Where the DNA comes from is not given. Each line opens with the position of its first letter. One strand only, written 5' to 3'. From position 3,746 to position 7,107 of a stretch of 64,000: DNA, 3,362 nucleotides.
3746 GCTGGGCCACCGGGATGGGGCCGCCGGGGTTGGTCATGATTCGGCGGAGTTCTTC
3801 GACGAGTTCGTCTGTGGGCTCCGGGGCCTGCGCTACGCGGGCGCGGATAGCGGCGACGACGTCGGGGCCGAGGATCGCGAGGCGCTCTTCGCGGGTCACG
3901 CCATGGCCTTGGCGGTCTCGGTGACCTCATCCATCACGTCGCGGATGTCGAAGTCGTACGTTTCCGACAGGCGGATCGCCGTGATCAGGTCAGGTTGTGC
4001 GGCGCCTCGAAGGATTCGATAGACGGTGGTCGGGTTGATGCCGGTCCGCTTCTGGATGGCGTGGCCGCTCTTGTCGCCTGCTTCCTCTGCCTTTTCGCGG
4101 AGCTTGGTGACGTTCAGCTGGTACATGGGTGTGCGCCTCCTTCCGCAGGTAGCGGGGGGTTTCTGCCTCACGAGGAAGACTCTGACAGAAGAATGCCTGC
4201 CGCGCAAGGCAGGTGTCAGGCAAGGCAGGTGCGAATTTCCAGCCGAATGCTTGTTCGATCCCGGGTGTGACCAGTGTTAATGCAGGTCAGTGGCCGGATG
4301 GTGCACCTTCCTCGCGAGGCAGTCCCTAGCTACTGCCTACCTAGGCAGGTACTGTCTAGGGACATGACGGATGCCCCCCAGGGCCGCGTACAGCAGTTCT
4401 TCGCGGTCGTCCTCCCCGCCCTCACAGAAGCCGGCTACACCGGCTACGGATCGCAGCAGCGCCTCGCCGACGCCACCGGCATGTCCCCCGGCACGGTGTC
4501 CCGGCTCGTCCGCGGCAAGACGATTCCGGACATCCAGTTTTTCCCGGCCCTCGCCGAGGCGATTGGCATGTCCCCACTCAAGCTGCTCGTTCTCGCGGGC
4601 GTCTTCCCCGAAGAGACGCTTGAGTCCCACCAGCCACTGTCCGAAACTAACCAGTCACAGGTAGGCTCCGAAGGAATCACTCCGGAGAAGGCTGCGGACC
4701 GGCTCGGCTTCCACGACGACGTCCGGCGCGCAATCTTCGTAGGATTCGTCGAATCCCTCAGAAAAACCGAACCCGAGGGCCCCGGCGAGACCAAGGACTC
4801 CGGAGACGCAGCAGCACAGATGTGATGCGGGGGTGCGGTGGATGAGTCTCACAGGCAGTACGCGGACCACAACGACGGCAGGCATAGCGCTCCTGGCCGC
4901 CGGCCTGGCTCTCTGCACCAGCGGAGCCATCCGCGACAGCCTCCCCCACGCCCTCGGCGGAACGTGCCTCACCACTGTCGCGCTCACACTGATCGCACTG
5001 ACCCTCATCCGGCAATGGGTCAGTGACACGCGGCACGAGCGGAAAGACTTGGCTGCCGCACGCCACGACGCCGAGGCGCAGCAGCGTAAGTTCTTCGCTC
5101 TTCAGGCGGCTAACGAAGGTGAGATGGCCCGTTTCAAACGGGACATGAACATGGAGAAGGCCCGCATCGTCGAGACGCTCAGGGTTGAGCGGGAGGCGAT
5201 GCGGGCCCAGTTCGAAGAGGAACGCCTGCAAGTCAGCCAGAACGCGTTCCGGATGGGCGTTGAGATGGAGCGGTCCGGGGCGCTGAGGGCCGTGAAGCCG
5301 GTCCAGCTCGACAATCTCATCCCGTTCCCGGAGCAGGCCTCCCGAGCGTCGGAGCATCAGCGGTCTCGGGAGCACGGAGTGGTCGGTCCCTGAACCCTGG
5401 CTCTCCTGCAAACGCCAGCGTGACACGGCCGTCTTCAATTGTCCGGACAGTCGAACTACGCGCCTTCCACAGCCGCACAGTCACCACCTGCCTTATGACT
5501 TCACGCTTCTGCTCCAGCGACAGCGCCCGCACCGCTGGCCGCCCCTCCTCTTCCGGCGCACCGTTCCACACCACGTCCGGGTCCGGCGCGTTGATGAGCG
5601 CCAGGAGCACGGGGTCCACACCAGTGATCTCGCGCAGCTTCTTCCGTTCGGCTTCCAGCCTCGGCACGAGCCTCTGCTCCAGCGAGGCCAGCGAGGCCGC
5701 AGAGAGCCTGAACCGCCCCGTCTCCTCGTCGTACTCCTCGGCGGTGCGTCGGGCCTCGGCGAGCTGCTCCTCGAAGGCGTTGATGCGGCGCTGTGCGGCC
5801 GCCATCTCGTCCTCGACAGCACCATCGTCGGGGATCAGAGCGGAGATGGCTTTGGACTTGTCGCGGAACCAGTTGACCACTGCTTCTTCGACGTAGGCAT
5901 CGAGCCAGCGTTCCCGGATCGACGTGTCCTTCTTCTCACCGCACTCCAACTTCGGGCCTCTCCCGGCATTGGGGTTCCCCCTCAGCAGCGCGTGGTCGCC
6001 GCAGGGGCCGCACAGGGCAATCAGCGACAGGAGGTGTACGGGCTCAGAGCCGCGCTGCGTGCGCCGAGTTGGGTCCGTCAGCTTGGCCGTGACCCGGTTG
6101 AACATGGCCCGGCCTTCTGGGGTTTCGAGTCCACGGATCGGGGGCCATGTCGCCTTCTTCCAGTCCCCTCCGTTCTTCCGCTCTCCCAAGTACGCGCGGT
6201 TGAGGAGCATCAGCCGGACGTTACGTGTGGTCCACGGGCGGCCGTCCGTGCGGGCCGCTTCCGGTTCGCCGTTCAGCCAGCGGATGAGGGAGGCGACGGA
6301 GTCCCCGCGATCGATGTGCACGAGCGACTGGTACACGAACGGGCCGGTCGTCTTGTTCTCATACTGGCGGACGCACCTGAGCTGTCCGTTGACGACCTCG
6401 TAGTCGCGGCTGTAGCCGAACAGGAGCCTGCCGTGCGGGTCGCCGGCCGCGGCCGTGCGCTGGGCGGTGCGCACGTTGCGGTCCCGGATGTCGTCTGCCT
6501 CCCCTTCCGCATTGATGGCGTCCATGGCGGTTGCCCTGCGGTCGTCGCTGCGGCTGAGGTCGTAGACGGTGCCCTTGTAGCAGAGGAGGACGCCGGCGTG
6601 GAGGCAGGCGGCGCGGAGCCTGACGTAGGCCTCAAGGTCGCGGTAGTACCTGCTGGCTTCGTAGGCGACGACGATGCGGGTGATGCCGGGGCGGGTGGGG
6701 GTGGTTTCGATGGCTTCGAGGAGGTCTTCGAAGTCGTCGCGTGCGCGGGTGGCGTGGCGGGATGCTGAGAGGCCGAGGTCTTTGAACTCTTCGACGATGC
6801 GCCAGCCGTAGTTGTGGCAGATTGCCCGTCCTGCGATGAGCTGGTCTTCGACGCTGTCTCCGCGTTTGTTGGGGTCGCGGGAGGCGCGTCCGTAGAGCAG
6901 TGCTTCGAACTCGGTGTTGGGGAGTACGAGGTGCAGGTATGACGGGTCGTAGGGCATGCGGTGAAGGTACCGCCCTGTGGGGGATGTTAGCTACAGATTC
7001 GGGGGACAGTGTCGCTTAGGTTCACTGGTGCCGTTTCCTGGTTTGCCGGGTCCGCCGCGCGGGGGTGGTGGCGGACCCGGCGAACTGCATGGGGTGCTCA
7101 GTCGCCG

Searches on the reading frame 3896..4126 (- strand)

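Call 78: search_protein_families(library=pfam, proteins=[window:3896-4126:-], max_evalue=0.01)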
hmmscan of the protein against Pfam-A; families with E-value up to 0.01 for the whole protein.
window:3896-4126:- (76 aa): 2 families
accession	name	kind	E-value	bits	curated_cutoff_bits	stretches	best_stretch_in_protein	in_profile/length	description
PF01381.28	HTH_3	-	1.1e-06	29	23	1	16-62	7-53/55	Helix-turn-helix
PF13560.12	HTH_31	-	9.7e-05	23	27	1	9-64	6-60/64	Helix-turn-helix domain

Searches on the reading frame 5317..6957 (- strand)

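Call 21: search_protein_families(library=pfam, proteins=[window:5317-6957:-], max_evalue=0.01)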
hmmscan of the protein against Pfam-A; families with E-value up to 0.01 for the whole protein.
window:5317-6957:- (546 aa): 2 families
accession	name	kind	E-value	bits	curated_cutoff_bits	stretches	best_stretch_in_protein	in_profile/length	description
PF00239.26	Resolvase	-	1.3e-13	51.7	23.3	1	20-173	2-144/145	Resolvase, N terminal domain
PF07508.19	Recombinase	-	7.5e-05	23.4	21.1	1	217-266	16-64/102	Recombinase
